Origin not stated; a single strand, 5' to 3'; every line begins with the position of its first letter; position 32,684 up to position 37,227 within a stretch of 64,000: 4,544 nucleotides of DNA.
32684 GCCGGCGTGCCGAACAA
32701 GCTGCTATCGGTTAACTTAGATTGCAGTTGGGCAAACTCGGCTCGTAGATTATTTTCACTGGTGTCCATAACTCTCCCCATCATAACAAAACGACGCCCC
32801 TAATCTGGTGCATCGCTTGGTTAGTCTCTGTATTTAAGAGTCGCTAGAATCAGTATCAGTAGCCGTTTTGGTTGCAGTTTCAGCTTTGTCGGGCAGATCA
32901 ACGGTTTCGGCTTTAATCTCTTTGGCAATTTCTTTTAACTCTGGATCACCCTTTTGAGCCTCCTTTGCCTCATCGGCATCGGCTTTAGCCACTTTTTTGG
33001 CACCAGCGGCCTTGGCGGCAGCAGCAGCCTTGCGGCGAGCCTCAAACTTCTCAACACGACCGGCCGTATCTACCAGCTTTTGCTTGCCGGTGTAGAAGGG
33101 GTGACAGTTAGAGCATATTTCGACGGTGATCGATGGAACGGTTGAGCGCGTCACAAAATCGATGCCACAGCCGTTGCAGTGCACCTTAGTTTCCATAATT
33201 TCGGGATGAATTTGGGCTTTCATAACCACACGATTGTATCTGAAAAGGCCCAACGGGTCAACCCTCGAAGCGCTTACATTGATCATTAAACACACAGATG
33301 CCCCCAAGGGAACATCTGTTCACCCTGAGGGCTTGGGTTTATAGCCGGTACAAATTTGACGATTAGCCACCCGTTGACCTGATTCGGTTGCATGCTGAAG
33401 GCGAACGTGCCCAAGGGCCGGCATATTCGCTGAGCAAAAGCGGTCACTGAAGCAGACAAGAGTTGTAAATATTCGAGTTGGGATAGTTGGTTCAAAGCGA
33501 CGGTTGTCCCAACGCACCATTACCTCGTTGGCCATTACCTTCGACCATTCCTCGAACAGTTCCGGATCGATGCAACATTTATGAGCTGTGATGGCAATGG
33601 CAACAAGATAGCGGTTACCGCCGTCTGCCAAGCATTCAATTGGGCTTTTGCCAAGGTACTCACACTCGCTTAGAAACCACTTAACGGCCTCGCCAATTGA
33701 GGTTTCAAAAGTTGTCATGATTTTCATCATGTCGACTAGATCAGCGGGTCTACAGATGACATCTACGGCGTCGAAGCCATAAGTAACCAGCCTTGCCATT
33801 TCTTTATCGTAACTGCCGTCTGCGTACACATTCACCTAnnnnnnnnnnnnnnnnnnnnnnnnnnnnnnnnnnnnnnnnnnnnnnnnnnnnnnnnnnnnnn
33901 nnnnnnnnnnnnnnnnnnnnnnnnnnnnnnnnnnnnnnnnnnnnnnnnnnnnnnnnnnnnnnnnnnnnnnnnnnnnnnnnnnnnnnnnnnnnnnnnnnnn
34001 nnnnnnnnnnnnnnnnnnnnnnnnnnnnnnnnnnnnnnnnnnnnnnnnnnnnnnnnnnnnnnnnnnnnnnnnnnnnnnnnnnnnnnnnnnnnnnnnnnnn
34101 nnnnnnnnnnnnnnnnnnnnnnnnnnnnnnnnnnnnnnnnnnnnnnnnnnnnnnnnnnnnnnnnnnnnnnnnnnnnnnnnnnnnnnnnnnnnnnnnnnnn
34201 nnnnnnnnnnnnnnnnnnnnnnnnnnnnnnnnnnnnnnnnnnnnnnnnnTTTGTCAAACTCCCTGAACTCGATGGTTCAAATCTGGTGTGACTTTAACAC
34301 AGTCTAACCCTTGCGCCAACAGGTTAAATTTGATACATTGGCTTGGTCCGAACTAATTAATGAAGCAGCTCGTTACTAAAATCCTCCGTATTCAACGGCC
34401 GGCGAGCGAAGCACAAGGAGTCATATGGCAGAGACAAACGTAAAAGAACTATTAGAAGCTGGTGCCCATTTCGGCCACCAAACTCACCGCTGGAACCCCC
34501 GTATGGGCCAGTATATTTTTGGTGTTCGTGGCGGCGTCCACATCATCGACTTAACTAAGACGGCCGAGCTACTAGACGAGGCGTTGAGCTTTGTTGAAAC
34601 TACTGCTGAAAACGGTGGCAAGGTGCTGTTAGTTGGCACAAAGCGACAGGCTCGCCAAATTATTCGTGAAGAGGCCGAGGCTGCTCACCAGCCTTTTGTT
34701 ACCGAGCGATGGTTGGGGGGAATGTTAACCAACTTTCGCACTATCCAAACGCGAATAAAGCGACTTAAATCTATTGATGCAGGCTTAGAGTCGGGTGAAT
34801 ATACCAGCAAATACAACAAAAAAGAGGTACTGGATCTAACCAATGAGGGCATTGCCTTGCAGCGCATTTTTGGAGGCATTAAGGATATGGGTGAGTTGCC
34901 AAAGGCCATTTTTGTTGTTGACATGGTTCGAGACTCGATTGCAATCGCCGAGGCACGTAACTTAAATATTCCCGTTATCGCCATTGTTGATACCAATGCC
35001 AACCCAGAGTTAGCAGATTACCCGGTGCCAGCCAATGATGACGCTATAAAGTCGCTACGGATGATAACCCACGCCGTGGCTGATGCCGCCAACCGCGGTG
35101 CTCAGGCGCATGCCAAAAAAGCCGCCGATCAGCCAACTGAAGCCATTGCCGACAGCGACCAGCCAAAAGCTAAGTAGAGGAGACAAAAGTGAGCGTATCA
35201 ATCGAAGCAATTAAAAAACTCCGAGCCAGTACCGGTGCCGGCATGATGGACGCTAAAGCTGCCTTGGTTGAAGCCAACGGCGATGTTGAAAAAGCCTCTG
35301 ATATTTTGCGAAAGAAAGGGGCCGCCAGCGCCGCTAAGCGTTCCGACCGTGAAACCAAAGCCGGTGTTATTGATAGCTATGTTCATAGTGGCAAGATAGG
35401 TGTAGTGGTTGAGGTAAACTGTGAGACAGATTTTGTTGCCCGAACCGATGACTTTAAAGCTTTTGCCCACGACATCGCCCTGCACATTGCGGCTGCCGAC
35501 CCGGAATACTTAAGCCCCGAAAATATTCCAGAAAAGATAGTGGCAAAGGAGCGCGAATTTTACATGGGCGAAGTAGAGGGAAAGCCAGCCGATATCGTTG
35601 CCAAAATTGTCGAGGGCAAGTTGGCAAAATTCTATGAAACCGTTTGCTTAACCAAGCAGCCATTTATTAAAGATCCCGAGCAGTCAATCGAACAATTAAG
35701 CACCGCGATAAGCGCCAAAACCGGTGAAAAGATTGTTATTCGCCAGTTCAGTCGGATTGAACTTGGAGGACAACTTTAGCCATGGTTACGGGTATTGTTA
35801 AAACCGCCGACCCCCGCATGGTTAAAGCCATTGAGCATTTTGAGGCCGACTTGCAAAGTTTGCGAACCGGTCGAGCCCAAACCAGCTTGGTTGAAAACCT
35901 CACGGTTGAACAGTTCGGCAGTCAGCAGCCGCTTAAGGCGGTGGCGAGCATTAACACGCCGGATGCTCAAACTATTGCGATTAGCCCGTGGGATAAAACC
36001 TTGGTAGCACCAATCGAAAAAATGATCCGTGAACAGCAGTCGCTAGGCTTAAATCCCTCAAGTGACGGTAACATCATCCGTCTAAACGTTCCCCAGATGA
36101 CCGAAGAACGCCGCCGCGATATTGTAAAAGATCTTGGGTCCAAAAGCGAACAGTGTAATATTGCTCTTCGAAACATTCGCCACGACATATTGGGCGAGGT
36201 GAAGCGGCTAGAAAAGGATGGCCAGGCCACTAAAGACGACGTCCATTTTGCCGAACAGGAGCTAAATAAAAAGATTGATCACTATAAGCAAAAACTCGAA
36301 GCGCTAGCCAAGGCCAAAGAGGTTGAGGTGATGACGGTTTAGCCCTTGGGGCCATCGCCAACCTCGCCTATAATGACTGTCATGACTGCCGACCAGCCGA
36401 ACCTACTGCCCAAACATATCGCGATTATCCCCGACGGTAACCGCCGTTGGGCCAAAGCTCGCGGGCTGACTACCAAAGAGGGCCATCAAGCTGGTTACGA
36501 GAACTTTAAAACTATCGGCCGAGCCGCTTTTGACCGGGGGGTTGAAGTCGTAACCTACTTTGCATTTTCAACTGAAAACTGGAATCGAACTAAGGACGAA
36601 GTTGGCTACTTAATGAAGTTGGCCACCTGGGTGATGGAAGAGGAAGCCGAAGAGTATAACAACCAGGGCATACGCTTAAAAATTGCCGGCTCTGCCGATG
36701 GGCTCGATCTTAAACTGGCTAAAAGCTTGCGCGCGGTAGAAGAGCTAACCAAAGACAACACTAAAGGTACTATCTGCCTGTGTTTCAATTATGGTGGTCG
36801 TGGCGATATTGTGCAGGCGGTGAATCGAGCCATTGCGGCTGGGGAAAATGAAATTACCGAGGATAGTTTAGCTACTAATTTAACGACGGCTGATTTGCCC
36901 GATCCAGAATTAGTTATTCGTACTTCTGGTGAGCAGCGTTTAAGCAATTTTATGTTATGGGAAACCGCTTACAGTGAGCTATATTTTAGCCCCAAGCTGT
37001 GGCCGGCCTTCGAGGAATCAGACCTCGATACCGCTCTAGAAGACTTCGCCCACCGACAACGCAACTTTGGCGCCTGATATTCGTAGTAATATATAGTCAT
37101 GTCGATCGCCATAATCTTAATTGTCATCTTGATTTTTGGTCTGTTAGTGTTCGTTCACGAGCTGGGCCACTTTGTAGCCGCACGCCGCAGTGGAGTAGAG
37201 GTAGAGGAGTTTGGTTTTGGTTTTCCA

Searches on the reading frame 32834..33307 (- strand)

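Call 75: search_protein_families(library=pfam, proteins=[window:32834-33307:-], max_evalue=0.001)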
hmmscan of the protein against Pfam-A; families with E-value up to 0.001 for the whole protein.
window:32834-33307:- (157 aa): 1 family
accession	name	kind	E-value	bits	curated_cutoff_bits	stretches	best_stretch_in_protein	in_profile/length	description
PF01197.23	Ribosomal_L31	-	8.1e-29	100.1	27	1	29-91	1-63/65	Ribosomal protein L31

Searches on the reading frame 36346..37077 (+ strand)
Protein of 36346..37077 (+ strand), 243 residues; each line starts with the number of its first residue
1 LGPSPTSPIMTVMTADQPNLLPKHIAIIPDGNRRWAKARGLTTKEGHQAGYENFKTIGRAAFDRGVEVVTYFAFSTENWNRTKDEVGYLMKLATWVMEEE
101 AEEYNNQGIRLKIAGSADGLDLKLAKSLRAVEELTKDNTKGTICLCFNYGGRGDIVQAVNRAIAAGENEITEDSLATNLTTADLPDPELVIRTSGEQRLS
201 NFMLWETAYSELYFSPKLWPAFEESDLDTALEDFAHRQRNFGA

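Call 75: search_protein_families(library=pfam, proteins=[window:36346-37077:+], max_evalue=0.001)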
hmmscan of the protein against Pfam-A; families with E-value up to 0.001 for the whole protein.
window:36346-37077:+ (243 aa): 1 family
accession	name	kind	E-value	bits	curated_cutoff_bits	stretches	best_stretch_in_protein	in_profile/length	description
PF01255.24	Prenyltransf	-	5e-77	258.8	27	1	28-242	1-219/219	Putative undecaprenyl diphosphate synthase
